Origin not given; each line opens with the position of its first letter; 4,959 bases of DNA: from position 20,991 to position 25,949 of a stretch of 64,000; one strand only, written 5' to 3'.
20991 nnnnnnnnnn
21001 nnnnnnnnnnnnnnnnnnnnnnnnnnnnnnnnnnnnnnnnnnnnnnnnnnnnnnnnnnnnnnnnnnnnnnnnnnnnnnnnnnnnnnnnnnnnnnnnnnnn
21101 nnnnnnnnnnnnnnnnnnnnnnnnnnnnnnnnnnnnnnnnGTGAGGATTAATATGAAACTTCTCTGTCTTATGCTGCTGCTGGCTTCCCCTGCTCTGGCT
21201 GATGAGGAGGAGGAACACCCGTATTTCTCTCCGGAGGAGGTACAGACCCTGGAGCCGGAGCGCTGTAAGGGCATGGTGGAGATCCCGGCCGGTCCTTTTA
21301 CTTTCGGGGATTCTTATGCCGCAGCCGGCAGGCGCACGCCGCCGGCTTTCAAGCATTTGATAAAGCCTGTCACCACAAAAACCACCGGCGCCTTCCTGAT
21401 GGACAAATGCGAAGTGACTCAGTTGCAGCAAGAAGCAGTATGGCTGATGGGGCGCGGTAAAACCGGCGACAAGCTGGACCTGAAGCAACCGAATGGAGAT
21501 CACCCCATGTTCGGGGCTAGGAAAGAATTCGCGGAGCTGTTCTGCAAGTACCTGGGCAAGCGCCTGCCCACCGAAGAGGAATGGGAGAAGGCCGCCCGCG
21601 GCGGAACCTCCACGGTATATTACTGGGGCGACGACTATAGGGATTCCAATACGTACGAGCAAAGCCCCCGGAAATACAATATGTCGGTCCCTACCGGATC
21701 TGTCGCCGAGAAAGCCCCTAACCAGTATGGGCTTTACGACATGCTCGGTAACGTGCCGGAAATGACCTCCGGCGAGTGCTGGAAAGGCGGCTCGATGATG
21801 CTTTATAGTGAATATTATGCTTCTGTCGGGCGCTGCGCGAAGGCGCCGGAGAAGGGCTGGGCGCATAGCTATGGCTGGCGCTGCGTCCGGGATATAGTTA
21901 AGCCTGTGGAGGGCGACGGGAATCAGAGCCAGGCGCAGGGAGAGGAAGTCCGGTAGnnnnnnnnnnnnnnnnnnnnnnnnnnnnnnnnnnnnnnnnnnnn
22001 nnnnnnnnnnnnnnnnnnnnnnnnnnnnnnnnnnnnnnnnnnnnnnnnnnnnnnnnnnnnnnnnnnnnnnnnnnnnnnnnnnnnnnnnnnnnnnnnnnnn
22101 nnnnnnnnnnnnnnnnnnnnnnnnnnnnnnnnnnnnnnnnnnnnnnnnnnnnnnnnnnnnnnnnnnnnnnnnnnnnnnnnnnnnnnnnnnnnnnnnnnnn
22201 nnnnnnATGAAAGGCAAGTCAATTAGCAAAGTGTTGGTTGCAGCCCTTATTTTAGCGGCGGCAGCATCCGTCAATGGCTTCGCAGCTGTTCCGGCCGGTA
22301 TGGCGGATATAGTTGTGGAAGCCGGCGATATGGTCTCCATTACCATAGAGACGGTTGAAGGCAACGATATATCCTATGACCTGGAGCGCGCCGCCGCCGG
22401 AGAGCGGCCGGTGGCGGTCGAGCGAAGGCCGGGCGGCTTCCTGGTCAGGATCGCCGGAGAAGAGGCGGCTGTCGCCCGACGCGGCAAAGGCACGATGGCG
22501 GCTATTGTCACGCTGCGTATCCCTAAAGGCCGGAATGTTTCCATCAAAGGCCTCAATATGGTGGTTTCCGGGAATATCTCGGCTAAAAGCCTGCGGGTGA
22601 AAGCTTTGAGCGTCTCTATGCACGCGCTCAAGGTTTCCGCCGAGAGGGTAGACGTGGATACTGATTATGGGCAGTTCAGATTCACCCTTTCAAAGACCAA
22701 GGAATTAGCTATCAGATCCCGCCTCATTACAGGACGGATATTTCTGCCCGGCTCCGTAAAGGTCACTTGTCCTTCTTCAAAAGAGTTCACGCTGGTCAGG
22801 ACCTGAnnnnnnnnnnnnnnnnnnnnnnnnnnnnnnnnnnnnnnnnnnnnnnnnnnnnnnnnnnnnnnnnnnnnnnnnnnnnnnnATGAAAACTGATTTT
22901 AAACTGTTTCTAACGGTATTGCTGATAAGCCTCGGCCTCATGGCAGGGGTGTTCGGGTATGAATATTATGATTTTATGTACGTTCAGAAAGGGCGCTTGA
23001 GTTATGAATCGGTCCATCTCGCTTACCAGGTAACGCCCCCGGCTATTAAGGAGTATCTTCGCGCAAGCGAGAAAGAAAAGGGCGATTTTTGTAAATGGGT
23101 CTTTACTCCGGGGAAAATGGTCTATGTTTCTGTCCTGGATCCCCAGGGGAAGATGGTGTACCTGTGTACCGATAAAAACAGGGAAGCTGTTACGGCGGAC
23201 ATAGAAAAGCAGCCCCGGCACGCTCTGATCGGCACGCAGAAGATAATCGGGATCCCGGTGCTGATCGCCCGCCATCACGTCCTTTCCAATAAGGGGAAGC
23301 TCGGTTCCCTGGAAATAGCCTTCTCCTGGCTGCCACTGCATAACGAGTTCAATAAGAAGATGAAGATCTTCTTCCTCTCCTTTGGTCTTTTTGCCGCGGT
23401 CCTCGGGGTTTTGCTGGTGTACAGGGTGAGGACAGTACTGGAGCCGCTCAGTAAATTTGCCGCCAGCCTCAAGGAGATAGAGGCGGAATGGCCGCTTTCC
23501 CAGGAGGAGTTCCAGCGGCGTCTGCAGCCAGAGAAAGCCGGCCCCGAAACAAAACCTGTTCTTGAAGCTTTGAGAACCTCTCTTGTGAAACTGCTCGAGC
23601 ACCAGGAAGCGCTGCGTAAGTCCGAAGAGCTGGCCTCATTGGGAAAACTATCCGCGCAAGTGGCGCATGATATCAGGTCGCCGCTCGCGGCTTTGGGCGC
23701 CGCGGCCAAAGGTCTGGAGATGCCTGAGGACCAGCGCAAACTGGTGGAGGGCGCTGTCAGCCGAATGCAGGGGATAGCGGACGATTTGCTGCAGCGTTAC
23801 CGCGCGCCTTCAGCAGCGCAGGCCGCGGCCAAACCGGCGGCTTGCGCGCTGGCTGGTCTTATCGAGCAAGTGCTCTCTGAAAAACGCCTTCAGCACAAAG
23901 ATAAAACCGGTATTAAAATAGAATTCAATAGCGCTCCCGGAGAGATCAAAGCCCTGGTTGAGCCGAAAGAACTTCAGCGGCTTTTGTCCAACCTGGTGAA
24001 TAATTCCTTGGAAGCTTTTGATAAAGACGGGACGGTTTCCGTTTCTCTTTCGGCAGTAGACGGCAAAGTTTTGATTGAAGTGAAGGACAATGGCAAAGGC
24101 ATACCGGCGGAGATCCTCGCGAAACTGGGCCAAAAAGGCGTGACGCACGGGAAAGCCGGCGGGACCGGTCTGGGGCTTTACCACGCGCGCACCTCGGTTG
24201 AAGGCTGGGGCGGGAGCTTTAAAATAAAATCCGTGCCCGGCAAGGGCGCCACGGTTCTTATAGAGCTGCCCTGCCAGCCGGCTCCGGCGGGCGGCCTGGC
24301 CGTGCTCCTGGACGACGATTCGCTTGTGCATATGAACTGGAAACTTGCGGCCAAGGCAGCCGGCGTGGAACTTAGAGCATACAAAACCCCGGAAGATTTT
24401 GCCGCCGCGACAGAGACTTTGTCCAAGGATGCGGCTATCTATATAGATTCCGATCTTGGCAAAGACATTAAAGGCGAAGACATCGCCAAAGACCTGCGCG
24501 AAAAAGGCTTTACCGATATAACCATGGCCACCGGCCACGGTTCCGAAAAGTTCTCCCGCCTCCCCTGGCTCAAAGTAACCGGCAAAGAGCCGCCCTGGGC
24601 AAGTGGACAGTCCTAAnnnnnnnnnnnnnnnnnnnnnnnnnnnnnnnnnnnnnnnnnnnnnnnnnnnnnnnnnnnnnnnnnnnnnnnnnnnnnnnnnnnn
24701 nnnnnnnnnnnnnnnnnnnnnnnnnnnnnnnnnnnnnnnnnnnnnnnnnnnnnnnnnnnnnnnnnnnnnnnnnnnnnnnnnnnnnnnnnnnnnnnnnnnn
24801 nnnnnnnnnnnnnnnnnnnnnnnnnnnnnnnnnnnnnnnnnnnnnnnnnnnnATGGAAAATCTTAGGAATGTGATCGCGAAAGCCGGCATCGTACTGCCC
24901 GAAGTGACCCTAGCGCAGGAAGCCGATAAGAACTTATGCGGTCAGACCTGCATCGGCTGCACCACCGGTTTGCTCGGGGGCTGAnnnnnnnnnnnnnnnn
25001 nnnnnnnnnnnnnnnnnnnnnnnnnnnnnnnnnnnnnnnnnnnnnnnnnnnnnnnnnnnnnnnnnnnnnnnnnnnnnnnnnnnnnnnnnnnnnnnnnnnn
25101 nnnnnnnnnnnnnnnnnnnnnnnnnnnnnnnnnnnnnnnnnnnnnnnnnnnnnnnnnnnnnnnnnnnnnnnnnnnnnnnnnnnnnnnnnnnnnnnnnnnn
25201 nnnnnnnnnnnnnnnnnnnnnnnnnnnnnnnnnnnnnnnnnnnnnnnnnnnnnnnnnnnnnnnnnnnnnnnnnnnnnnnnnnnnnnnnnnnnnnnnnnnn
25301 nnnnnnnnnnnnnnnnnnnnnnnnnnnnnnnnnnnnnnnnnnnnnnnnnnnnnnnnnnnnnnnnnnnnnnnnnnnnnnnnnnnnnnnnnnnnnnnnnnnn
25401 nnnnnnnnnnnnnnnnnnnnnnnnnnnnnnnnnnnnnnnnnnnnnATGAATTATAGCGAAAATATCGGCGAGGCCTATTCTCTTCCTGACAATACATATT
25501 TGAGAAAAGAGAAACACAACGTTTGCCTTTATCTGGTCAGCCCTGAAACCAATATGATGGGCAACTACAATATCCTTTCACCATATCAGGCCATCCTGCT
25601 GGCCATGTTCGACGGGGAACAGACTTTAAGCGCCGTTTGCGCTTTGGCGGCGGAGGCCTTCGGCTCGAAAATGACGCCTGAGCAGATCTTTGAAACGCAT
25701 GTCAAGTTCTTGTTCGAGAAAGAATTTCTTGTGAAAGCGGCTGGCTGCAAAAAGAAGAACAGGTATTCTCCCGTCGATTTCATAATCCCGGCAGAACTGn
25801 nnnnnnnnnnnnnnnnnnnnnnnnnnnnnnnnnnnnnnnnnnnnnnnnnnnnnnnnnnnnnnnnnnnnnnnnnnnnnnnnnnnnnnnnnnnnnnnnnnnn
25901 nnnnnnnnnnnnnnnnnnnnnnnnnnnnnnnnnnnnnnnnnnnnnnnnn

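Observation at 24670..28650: Sigma-54-driven RiPP operon: two Cys-rich precursors, an RRE-radical SAM/SPASM maturase and an ABC exporter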

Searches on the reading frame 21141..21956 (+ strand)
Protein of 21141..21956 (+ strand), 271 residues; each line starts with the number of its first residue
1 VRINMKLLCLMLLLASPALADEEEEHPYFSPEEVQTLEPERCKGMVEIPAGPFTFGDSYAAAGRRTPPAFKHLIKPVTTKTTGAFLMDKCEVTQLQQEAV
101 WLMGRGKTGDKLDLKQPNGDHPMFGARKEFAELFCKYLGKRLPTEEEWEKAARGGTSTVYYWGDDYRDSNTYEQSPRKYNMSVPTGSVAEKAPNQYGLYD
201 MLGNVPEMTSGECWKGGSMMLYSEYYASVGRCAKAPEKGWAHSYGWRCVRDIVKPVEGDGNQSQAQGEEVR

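Call 21: search_protein_families(library=pfam, proteins=[window:21141-21956:+], max_evalue=0.001)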
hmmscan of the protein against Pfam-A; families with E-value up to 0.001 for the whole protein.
window:21141-21956:+ (271 aa): 1 family
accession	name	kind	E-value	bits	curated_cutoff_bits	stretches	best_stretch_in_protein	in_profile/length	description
PF03781.23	FGE-sulfatase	-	1.1e-32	114.2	23.3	1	42-239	2-219/255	Sulfatase-modifying factor enzyme 1-like domain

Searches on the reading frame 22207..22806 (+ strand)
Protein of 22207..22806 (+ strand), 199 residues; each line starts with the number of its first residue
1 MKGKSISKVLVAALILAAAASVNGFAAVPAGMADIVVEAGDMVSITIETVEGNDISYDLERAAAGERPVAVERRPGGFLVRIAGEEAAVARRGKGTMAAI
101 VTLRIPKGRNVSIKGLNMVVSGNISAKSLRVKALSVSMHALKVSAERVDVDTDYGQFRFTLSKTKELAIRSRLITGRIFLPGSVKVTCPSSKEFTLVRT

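Call 3: search_protein_families(library=ncbifam, proteins=[window:22207-22806:+], max_evalue=0.01)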
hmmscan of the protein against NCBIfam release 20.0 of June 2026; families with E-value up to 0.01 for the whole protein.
window:22207-22806:+ (199 aa): 0 families

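Call 4: search_protein_families(library=pfam, proteins=[window:22207-22806:+], max_evalue=0.01)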
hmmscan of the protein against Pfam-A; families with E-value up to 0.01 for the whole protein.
window:22207-22806:+ (199 aa): 2 families
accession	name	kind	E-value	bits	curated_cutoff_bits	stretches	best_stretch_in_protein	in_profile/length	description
PF13349.12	DUF4097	-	0.0019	18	22.9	1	100-171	67-143/247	Toastrack DUF4097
PF20536.3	DUF6751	-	0.0039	17.7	27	1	85-144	37-95/113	Family of unknown function (DUF6751)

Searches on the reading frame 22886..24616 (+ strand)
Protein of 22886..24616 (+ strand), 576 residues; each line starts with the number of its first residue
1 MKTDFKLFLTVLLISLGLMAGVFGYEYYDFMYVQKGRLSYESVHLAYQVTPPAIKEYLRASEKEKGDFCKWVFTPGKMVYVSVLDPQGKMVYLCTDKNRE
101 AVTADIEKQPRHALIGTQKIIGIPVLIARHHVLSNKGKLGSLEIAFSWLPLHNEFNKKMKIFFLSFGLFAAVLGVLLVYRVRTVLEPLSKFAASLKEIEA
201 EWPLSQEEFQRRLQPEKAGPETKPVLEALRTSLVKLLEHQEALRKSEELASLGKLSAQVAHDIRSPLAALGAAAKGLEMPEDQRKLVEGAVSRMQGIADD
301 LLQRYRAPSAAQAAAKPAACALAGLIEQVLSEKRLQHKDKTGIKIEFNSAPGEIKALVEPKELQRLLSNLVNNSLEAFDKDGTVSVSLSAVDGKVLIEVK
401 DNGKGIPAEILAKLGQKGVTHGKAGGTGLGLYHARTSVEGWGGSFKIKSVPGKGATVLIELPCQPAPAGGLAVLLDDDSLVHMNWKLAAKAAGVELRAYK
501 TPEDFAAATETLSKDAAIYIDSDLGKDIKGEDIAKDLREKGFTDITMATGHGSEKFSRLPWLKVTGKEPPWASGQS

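Call 3: search_protein_families(library=ncbifam, proteins=[window:22886-24616:+], max_evalue=0.01)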
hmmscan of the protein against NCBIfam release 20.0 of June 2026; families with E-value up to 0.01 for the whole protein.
window:22886-24616:+ (576 aa): 83 families (the best 25 are shown)
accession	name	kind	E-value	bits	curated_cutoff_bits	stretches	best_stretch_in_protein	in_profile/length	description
NF008468.0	PRK11360.1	equivalog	1.3e-32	112.9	646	1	238-465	382-610/616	two-component system sensor histidine kinase AtoS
NF007688.0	PRK10364.1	equivalog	4.9e-31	108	479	1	240-464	228-452/460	two-component system sensor histidine kinase ZraS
TIGR02916.1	PEP_his_kin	equivalog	1.9e-27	96.1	300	1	234-462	457-679/679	XrtA/PEP-CTERM system histidine kinase PrsK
NF008312.0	PRK11100.1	equivalog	1.5e-24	86.7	356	1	153-462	178-473/477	two-component system sensor histidine kinase CreC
TIGR02966.1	phoR_proteo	equivalog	1.7e-21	76.6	334.2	1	257-457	119-329/333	phosphate regulon sensor histidine kinase PhoR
NF041735.1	hist_kin_RppB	equivalog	2.8e-21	75.8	400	1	255-462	219-438/438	two-component system sensor histidine kinase RppB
NF053867.1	SprKinKinDBac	equivalog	2.8e-20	72.3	775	1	247-464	281-498/500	sporulation kinase KinD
NF010411.0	PRK13837.1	equivalog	6.4e-20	70.8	647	1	240-469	438-681/828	two-component system VirA-like sensor kinase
NF033092.0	HK_WalK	equivalog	5.6e-19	68.2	725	1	257-463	377-594/594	cell wall metabolism sensor histidine kinase WalK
TIGR01386.1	cztS_silS_copS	subfamily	1.6e-18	67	292.55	1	80-454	82-449/457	heavy metal sensor histidine kinase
NF033792.0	ActS_PrrB_HisK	equivalog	2e-18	66.5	350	1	239-462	189-418/423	ActS/PrrB/RegB family redox-sensitive histidine kinase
NF047497.1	HK_LIC_12097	equivalog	3.5e-18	65.5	500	1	232-462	130-365/367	LIC_12097 family sensor histidine kinase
NF008298.1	PRK11086.1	subfamily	6.6e-18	64.4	520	1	336-465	397-527/529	DcuS/MalK family sensor histidine kinase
NF006800.0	PRK09303.1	equivalog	2.5e-17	62.9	342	1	195-463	92-377/383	histidine kinase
NF046044.1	PnpS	equivalog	3.6e-17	62.5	400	1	258-462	176-390/390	two-component system histidine kinase PnpS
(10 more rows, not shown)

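Call 4: search_protein_families(library=pfam, proteins=[window:22886-24616:+], max_evalue=0.01)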
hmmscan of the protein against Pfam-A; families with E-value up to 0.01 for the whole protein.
window:22886-24616:+ (576 aa): 5 families
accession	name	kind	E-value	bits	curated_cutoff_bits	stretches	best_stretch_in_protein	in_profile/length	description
PF02518.31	HATPase_c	-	2e-23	83.4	26.4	1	360-464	3-110/111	Histidine kinase-, DNA gyrase B-, and HSP90-like ATPase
PF00512.31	HisKA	-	1.9e-07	31.4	26.9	1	252-307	2-63/66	His Kinase A (phospho-acceptor) domain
PF18719.7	ArlS_N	-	0.00049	20.8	27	1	80-146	62-129/140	ArlS sensor domain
PF14501.12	HATPase_c_5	-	0.0019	18.5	22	1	360-448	3-89/102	GHKL domain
PF13581.12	HATPase_c_2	-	0.009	16.5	27.4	0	379-433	51-106/127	Histidine kinase-like ATPase domain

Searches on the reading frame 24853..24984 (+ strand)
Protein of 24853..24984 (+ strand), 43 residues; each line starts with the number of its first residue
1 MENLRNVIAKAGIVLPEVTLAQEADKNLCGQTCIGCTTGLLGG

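Call 3: search_protein_families(library=ncbifam, proteins=[window:24853-24984:+], max_evalue=0.01)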
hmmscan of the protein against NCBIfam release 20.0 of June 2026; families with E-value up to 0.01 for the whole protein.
window:24853-24984:+ (43 aa): 0 families

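Call 4: search_protein_families(library=pfam, proteins=[window:24853-24984:+], max_evalue=0.01)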
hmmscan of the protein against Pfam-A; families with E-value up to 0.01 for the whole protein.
window:24853-24984:+ (43 aa): 0 families

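Call 11: find_homologous_proteins(query=window:24853-24981:+, max_evalue=10)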
Query seq(43 aa) (43 aa): 2 proteins with E <= 10 among 2 candidates.
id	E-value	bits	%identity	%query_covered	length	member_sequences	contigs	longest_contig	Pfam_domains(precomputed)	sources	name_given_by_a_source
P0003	1.4e-20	88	100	100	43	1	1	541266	-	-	-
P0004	1.2e-12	64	77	100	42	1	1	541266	-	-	-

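Call 87: search_protein_families(library=ncbifam, proteins=[window:24853-24981:+], max_evalue=10)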
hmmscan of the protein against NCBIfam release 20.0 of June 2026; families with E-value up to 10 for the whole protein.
seq(43 aa): 0 families

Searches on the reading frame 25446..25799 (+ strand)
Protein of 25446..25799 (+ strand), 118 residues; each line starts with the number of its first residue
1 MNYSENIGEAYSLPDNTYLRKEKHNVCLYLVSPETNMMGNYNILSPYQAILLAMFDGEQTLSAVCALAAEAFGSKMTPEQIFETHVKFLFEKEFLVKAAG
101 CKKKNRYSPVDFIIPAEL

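Call 81: predict_structure(alignment_id=A7)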
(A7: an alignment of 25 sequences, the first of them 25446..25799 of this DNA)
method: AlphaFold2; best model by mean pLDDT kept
length: 118 residues; sequences in the alignment: 25
mean_pLDDT: 92.5   pTM: 0.81
mean pLDDT of the five models: 92.5, 92.2, 91.6, 91.3, 89.8
residues with pLDDT >= 90: 100; 70-90: 17; 50-70: 1; < 50: 0
segments of 3 or more residues with pLDDT < 50: none
pLDDT, mean of each block of 10 residues (from residue 1): 92 95 95 92 94 95 96 92 94 91 85 88
secondary structure, 60 per line:
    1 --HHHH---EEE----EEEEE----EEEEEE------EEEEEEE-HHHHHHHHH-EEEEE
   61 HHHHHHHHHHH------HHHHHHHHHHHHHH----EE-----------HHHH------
elements in order: H3-6 E10-12 E17-21 E26-31 E38-44 H46-54 E56-60 H61-71 H78-91 H109-112

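Call 86: fold_search(model_id=the predicted structure, library=pdb)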
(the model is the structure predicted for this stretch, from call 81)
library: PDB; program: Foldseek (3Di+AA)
matches with E <= 10: 958; with E <= 0.001: 0
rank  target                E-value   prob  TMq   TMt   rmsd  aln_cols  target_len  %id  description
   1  5v1u_B                2.8e-03  1.00  0.51  0.66   4.7        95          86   14  TbiB1 in Complex with the TbiA(beta) Leader Peptide (released 2018-09-05)
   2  5v1v_A                3.6e-03  1.00  0.53  0.67   4.7        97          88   14  TbiB1 in Complex with the TbiA(alpha) Leader Peptide (released 2018-09-05)
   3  5sxy_MODEL_1_A        8.7e-03  1.00  0.52  0.63   3.0        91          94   20  The solution NMR structure for the PqqD truncation of Methylobacterium extorquens PqqCD representing a functio (released 2017-05-24)
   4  5v1u_A                1.0e-02  1.00  0.52  0.68   3.7        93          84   14  TbiB1 in Complex with the TbiA(beta) Leader Peptide (released 2018-09-05)
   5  8hkr_B                2.3e-02  1.00  0.54  0.20   3.5       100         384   17  Crystal Structure of Histone H3 Lysine 79 (H3K79) Methyltransferase Rv2067c from Mycobacterium tuberculosis (released 2023-10-18)
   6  5v1u_C                3.2e-02  0.99  0.50  0.65   3.4        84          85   17  TbiB1 in Complex with the TbiA(beta) Leader Peptide (released 2018-09-05)
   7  4diq_B                3.2e-02  0.95  0.47  0.15   4.2       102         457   13  Crystal Structure of human NO66 (released 2012-03-07)
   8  5do0_B                3.2e-02  0.95  0.48  0.15   5.0       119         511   12  The structure of PKMT1 from Rickettsia prowazekii (released 2016-08-10)
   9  5v1u_D                3.6e-02  0.99  0.49  0.64   3.5        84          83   17  TbiB1 in Complex with the TbiA(beta) Leader Peptide (released 2018-09-05)
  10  8t19_A                3.9e-02  0.95  0.42  0.54   5.3       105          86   13  RiPP precursor peptide recognition element (RRE) domain of Ocin-ThiF-like partner protein, PbtF, bound to an 8 residue (released 2024-06-12)
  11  5v1s_B                4.6e-02  0.96  0.46  0.16   5.3       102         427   13  Crystal structure of Streptococcus suis SuiB bound to S-adenosylmethionine (released 2017-08-30)
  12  4e4h_B                5.3e-02  0.94  0.47  0.15   4.2       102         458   12  Crystal structure of Histone Demethylase NO66 (released 2013-01-30)
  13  5lq4_B                5.6e-02  0.99  0.54  0.16   3.5        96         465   16  The Structure of ThcOx, the First Oxidase Protein from the Cyanobactin Pathways (released 2016-11-09)
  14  8hkr_A                5.6e-02  0.98  0.50  0.18   4.1       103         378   16  Crystal Structure of Histone H3 Lysine 79 (H3K79) Methyltransferase Rv2067c from Mycobacterium tuberculosis (released 2023-10-18)
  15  5do0_A                5.6e-02  0.91  0.50  0.16   4.8       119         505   13  The structure of PKMT1 from Rickettsia prowazekii (released 2016-08-10)
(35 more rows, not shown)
